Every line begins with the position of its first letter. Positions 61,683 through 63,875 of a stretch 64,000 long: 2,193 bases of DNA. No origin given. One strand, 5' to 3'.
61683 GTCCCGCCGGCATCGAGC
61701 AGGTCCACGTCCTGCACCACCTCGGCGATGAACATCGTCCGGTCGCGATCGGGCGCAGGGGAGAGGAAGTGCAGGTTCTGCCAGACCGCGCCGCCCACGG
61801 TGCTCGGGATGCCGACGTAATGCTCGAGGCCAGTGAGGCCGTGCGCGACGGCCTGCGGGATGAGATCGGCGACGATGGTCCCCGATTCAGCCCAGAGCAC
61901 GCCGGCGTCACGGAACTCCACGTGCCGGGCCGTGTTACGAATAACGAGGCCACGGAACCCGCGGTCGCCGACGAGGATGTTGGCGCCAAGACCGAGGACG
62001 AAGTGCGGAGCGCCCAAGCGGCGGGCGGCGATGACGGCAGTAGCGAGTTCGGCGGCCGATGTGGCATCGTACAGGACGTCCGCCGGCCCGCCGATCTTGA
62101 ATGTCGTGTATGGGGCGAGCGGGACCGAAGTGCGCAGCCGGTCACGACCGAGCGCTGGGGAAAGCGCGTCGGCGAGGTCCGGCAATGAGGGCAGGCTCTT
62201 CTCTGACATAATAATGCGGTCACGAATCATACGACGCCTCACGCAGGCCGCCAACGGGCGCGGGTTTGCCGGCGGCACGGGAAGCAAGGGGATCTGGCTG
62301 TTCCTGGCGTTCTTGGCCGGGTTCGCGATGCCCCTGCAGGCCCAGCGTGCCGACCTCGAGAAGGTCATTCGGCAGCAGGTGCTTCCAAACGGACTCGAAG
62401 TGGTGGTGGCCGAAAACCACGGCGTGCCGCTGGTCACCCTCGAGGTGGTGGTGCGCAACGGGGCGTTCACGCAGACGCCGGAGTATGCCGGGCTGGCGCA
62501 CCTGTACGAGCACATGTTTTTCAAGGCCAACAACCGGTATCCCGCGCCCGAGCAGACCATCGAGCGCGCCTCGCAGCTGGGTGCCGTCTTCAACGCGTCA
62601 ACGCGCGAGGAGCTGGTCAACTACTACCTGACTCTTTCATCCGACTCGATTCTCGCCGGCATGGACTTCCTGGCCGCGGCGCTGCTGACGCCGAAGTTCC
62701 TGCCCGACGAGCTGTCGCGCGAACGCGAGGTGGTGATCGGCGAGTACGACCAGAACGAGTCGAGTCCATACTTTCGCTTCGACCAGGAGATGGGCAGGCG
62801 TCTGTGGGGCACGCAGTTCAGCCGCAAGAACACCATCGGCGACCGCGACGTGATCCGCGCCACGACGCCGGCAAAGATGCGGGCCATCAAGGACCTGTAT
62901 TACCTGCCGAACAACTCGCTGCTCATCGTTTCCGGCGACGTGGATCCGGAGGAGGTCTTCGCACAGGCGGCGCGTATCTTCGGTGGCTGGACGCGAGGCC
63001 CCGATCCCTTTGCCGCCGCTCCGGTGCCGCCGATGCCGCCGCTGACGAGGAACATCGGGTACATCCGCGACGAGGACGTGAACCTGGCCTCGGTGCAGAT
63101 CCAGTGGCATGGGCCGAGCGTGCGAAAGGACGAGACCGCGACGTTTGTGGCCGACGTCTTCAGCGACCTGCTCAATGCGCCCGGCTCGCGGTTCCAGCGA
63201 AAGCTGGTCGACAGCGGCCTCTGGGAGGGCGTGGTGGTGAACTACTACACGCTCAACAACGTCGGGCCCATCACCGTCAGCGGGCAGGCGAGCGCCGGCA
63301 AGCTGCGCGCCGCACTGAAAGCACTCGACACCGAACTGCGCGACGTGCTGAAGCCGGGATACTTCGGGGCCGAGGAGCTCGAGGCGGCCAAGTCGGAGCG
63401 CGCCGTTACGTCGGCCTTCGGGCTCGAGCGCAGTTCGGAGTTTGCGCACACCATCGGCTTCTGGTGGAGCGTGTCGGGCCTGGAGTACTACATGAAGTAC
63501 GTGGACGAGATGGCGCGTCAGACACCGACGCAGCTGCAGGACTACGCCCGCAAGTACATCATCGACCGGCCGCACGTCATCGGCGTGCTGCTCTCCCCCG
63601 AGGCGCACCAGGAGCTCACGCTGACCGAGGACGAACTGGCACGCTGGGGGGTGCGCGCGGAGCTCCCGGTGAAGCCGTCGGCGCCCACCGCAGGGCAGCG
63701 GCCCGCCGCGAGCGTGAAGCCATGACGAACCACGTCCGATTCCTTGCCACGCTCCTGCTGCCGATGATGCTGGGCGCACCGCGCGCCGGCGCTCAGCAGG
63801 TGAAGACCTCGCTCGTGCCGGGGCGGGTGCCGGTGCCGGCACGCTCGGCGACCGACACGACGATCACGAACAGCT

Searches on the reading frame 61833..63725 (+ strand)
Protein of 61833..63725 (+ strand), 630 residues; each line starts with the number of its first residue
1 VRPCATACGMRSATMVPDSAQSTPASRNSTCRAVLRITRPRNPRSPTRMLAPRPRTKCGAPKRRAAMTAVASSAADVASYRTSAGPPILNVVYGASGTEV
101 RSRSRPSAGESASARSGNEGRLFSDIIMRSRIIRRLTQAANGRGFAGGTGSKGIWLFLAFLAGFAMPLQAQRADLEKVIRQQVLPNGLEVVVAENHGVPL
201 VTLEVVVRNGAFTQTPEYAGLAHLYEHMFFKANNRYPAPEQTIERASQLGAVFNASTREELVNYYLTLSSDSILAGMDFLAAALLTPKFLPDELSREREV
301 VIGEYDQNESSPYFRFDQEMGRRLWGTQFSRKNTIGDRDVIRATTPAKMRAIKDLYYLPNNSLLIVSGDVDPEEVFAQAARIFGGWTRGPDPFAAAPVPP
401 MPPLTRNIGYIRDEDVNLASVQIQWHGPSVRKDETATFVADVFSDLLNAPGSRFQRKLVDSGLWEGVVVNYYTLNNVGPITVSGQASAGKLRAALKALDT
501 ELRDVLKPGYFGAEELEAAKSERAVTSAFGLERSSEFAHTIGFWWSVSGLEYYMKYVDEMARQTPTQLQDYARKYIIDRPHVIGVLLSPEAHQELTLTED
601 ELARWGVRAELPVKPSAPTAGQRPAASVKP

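Call 96: search_protein_families(library=pfam, proteins=[window:61833-63725:+], max_evalue=0.001)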
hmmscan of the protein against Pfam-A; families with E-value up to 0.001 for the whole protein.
window:61833-63725:+ (630 aa): 2 families
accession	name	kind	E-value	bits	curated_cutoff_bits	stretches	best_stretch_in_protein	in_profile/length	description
PF00675.25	Peptidase_M16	-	3.5e-23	82.6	22.3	1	190-312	2-123/149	Insulinase (Peptidase family M16)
PF05193.26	Peptidase_M16_C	-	2.4e-20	73.6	23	1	345-521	3-179/181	Peptidase M16 inactive domain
